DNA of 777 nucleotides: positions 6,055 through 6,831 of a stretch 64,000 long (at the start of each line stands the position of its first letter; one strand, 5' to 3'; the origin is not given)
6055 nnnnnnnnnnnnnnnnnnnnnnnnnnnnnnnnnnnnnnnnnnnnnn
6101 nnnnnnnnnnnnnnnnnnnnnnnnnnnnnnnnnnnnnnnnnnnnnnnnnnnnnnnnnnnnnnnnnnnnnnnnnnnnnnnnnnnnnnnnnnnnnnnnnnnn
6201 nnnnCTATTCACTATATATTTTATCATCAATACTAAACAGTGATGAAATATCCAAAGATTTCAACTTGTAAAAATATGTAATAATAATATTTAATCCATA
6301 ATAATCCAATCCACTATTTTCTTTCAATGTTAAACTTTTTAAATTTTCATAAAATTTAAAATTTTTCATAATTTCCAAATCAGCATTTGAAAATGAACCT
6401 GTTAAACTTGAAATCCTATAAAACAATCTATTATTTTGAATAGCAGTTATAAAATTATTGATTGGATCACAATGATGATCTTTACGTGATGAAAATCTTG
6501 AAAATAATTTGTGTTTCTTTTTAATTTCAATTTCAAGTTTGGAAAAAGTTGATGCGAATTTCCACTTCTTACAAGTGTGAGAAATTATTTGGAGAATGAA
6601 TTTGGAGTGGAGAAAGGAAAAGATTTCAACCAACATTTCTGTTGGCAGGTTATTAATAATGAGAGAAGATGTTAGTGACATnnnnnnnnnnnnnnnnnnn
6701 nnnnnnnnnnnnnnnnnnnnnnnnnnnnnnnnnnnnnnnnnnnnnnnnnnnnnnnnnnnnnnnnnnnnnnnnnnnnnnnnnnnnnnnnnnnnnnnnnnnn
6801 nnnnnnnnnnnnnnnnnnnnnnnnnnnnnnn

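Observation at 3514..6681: F-box + LRR fused to a C2-helical-catalytic PI3K-like module whose catalytic residues are degenerate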

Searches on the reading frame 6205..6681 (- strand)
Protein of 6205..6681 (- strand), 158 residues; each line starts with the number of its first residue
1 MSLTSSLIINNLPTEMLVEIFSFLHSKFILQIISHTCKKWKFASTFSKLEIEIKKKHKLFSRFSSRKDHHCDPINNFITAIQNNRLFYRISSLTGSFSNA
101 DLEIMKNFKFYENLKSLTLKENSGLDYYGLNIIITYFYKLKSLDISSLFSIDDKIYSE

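Call 5: search_protein_families(library=pfam, proteins=[window:6205-6681:-], max_evalue=1)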
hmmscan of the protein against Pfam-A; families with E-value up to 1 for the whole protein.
window:6205-6681:- (158 aa): 5 families
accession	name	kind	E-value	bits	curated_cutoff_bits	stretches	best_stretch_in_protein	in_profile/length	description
PF12937.12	F-box-like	-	2.8e-07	30.6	24.3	1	9-42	1-33/47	F-box-like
PF00646.38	F-box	-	1.7e-05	25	20.5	1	9-45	1-36/43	F-box domain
PF19032.6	Intu_longin_2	-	0.028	15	23.7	1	6-54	11-42/114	Intu longin-like domain 2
PF01529.25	DHHC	-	0.033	14.7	28.7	1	62-121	27-87/133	DHHC palmitoyltransferase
PF15966.10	F-box_4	-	0.45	10.9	32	0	9-39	5-34/116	F-box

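Call 50: list_cluster_members(proteins=[P0019, P0003, P0001, P0002, window:3514-6204:-, window:6205-6681:-, window:7437-7940:+, window:1670-2443:-, window:8470-9081:+])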
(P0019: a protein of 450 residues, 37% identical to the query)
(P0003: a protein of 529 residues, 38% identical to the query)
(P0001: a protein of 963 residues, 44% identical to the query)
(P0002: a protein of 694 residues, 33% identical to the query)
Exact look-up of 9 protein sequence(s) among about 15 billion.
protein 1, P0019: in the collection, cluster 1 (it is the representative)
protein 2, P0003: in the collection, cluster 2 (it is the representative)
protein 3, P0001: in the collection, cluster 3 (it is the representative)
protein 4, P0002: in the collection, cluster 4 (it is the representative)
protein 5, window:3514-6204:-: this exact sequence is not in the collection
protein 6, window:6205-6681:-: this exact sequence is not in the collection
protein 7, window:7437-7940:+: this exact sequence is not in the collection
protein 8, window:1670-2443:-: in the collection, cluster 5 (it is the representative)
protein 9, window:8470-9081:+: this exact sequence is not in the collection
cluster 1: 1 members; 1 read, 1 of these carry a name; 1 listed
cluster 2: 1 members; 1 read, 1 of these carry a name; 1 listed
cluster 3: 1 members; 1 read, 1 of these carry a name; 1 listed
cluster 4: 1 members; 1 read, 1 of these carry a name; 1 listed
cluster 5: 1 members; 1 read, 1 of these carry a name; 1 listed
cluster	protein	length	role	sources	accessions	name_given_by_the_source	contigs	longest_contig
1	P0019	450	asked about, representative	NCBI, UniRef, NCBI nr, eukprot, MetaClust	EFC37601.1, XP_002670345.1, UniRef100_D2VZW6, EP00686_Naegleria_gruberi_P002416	hypothetical protein NAEGRDRAFT_53605 [Naegleria gruberi] | F-box domain-containing protein n=1 Tax=Naegleria gruberi TaxID=5762 RepID=D2VZW6_NAEGR | uncharacterized protein NAEGRDRAFT_53605 [Naegleria gruberi]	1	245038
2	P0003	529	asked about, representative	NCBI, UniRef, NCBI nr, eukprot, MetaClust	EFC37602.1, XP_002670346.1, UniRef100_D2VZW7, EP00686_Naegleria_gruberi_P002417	predicted protein [Naegleria gruberi] | Predicted protein n=1 Tax=Naegleria gruberi TaxID=5762 RepID=D2VZW7_NAEGR | uncharacterized protein NAEGRDRAFT_74644 [Naegleria gruberi]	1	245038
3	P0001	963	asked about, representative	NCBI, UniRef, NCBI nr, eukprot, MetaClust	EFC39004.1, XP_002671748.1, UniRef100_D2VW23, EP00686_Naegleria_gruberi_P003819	predicted protein [Naegleria gruberi] | Predicted protein n=1 Tax=Naegleria gruberi TaxID=5762 RepID=D2VW23_NAEGR | uncharacterized protein NAEGRDRAFT_52708 [Naegleria gruberi]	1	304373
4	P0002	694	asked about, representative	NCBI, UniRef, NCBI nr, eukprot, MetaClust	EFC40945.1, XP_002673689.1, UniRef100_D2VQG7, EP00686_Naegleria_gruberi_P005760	phosphatidylinositol 3-kinase [Naegleria gruberi] | Phosphatidylinositol 3-kinase n=1 Tax=Naegleria gruberi TaxID=5762 RepID=D2VQG7_NAEGR | XP_002673689.1 phosphatidylinositol 3-kinase [Naegleria gruberi strain NEG-M]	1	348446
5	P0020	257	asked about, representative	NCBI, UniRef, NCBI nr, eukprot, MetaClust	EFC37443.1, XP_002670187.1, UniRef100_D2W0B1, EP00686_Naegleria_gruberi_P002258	predicted protein [Naegleria gruberi] | Predicted protein n=1 Tax=Naegleria gruberi TaxID=5762 RepID=D2W0B1_NAEGR | uncharacterized protein NAEGRDRAFT_74794 [Naegleria gruberi]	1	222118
